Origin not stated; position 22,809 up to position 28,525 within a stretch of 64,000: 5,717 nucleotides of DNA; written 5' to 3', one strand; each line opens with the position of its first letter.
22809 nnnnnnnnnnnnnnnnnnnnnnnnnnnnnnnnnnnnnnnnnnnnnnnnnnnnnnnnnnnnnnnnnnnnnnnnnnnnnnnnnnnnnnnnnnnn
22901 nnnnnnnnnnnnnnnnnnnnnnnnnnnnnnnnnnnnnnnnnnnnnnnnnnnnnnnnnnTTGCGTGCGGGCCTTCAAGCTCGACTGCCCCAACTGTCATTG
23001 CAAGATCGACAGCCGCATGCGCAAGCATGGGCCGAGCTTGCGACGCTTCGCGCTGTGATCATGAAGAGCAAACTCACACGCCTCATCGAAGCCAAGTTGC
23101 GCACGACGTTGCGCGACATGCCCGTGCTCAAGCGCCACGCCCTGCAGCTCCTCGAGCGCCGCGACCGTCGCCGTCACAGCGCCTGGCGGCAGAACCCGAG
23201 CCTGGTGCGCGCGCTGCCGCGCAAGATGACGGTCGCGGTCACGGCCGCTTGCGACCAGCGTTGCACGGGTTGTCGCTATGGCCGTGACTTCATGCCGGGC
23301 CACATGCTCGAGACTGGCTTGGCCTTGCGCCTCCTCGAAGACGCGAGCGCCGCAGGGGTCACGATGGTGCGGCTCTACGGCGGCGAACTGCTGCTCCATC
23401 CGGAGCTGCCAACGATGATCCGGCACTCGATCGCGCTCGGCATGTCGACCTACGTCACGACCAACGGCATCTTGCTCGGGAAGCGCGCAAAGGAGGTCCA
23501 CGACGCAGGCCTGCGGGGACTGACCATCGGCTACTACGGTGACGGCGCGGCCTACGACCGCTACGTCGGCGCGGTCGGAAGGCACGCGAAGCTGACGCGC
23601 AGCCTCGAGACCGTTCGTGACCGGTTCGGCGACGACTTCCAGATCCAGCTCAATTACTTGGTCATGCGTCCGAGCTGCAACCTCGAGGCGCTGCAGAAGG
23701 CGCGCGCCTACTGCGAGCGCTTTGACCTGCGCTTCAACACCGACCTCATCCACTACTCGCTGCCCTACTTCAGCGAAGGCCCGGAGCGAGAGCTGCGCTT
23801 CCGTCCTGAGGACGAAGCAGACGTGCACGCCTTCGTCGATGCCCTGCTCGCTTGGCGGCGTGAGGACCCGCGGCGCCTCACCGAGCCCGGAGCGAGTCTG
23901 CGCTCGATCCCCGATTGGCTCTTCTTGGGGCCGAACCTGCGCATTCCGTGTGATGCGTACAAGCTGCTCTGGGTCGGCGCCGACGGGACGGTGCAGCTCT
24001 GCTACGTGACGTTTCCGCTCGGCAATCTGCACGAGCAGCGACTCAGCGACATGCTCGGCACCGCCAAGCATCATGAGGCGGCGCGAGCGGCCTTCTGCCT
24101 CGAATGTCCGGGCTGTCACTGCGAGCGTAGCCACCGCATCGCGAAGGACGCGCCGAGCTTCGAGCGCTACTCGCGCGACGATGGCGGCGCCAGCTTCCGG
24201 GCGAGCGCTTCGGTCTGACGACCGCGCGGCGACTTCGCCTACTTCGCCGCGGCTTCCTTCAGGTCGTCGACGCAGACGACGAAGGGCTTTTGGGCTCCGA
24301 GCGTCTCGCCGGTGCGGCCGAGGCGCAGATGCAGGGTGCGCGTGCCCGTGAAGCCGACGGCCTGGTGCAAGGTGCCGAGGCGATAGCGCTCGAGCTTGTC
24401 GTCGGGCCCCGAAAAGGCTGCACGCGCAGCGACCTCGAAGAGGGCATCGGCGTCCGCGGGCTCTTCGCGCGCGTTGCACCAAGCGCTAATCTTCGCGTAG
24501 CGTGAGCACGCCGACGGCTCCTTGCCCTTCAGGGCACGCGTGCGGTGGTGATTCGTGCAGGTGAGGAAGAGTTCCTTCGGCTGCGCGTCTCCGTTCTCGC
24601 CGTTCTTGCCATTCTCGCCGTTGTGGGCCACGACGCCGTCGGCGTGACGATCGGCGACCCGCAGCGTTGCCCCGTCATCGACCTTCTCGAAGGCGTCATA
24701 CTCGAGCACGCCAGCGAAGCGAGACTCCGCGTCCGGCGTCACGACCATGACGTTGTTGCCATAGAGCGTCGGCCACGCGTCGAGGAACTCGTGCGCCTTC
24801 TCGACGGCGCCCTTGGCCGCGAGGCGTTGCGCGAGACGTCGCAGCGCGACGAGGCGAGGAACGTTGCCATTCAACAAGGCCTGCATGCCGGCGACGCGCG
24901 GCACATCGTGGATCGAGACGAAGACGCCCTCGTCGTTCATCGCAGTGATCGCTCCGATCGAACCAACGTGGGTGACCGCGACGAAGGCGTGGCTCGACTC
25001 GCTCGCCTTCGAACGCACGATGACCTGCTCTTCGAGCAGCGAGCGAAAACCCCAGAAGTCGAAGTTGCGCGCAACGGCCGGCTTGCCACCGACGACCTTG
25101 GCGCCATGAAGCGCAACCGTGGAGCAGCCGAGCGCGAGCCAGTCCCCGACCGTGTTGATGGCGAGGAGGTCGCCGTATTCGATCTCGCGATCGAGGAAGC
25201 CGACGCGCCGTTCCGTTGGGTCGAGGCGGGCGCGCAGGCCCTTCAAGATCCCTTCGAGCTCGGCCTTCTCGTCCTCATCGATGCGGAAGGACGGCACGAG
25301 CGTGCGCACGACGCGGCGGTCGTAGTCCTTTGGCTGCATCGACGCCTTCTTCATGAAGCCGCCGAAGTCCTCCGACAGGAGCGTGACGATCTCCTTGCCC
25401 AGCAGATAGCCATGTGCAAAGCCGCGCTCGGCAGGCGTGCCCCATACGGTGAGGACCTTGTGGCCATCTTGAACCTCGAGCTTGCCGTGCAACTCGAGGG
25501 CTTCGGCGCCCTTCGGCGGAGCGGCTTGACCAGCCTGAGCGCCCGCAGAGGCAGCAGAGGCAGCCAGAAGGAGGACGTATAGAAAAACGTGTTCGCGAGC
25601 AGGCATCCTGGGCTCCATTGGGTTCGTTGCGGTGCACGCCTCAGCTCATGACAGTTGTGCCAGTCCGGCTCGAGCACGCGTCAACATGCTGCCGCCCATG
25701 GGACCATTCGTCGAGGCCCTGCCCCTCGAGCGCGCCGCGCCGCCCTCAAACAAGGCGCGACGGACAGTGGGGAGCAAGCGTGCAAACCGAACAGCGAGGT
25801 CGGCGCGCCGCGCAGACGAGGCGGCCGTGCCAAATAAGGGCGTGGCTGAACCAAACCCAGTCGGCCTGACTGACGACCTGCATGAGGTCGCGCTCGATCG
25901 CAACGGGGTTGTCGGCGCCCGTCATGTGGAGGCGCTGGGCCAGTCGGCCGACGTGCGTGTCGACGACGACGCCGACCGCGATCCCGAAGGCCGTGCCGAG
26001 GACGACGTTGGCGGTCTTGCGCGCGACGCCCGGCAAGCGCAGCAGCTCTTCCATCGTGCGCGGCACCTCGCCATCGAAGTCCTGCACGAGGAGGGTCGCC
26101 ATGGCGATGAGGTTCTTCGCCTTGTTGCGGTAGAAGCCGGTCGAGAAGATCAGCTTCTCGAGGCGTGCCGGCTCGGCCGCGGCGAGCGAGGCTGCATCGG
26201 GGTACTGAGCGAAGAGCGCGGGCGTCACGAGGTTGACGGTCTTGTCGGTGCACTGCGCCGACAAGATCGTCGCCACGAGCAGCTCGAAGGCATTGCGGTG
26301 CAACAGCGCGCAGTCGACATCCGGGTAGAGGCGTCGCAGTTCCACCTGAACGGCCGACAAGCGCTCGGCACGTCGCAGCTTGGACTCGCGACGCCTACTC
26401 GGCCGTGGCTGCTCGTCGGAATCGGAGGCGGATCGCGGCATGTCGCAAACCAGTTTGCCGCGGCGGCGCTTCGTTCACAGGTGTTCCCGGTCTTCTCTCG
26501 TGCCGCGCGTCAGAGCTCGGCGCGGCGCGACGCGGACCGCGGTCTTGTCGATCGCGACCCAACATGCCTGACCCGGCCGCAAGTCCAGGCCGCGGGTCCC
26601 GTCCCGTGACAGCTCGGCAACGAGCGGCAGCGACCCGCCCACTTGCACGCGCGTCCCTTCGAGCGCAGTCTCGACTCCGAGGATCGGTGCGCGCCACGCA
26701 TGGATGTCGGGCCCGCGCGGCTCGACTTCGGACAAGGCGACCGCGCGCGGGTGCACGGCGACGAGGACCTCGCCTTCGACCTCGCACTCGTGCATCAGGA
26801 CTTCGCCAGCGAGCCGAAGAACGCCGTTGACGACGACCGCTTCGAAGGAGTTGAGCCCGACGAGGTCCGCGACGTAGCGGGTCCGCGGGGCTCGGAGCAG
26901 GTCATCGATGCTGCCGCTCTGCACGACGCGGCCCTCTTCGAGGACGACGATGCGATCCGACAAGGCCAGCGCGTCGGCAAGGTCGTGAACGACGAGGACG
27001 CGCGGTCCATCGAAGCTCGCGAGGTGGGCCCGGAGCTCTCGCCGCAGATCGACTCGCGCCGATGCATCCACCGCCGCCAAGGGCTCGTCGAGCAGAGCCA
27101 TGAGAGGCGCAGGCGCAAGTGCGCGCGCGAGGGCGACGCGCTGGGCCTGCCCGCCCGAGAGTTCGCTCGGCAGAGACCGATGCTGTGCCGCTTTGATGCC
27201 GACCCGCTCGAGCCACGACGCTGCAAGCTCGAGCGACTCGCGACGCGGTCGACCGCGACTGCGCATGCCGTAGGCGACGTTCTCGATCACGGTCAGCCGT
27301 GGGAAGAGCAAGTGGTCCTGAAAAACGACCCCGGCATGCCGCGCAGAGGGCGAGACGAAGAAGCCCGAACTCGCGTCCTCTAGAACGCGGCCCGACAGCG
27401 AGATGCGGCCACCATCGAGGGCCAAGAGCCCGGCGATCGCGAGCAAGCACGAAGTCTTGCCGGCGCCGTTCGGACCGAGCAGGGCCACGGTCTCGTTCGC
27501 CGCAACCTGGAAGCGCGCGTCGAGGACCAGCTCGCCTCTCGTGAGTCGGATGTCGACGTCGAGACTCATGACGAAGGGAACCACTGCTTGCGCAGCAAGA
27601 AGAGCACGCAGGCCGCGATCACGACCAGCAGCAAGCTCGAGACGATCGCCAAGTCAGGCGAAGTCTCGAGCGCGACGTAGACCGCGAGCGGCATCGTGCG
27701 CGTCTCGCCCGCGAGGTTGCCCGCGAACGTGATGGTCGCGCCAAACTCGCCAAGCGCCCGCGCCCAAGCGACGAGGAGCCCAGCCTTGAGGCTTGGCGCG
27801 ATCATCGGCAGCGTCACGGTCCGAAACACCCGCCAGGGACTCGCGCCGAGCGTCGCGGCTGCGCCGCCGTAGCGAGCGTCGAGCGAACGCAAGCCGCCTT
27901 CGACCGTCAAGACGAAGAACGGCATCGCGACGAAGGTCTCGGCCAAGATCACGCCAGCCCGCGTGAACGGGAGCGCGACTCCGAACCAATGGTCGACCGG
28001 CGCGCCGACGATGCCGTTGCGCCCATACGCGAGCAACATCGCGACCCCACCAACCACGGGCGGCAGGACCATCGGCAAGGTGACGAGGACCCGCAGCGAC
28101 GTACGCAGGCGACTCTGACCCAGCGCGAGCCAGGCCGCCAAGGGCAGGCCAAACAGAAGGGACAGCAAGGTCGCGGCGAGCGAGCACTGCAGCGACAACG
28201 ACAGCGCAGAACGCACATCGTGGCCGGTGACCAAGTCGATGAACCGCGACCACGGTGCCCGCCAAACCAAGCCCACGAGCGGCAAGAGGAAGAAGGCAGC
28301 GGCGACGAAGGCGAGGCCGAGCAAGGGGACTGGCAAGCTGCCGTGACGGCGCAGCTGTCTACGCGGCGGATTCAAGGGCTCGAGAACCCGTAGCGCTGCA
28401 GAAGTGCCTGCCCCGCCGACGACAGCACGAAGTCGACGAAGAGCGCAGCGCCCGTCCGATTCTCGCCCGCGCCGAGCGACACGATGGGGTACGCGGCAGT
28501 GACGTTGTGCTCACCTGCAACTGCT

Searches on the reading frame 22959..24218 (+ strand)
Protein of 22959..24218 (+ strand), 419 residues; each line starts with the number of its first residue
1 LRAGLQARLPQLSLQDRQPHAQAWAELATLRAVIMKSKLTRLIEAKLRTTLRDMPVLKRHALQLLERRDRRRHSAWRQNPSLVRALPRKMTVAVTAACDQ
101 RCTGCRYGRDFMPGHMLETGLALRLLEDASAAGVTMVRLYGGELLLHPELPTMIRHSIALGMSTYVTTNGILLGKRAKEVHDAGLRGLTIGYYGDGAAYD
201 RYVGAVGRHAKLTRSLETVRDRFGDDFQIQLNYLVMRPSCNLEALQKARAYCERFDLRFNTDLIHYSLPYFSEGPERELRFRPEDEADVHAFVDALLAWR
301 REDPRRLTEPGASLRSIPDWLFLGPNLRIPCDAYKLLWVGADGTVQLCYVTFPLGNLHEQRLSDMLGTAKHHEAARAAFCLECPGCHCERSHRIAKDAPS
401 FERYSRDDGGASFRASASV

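Call 79: search_protein_families(library=pfam, proteins=[window:22959-24218:+], max_evalue=0.0001)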
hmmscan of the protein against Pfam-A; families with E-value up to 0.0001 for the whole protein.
window:22959-24218:+ (419 aa): 1 family
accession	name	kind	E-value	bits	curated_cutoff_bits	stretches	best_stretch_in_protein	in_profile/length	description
PF04055.27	Radical_SAM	-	7.6e-11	42.9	29.5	1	94-236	3-151/166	Radical SAM superfamily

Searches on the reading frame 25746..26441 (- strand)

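Call 79: search_protein_families(library=pfam, proteins=[window:25746-26441:-], max_evalue=0.0001)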
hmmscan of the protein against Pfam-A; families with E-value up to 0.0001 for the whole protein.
window:25746-26441:- (231 aa): 2 families
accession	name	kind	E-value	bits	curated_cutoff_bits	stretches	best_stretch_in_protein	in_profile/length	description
PF00730.31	HhH-GPD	-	7.4e-25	87.8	26.2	1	56-191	1-107/108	HhH-GPD superfamily base excision DNA repair protein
PF00633.29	HHH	-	4.2e-07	29.9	24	1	122-148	2-28/30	Helix-hairpin-helix motif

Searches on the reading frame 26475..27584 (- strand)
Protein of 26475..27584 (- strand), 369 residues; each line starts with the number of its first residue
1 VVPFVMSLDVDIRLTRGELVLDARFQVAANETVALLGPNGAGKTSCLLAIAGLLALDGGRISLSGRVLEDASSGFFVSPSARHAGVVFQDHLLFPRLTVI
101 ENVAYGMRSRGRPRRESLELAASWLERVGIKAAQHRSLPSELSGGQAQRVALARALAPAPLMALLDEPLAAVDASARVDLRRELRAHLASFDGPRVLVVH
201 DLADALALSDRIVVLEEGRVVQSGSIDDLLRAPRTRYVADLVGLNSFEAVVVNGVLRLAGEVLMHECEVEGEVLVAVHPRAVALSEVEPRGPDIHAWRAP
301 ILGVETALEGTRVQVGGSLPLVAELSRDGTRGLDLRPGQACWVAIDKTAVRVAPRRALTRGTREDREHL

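Call 79: search_protein_families(library=pfam, proteins=[window:26475-27584:-], max_evalue=0.0001)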
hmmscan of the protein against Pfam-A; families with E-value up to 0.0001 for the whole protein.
window:26475-27584:- (369 aa): 2 families
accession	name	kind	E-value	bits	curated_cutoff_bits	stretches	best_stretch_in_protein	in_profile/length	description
PF00005.33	ABC_tran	-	2e-29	103.4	25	1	22-170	3-137/137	ABC transporter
PF03459.23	TOBE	-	6.6e-06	26.7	22.3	1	312-351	24-63/64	TOBE domain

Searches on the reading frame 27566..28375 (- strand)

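Call 79: search_protein_families(library=pfam, proteins=[window:27566-28375:-], max_evalue=0.0001)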
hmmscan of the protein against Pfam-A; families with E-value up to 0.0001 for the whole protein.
window:27566-28375:- (269 aa): 1 family
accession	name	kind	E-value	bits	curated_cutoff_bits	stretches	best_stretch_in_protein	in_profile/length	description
PF00528.27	BPD_transp_1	-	4.2e-15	56.4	26.4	1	76-259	1-171/184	Binding-protein-dependent transport system inner membrane component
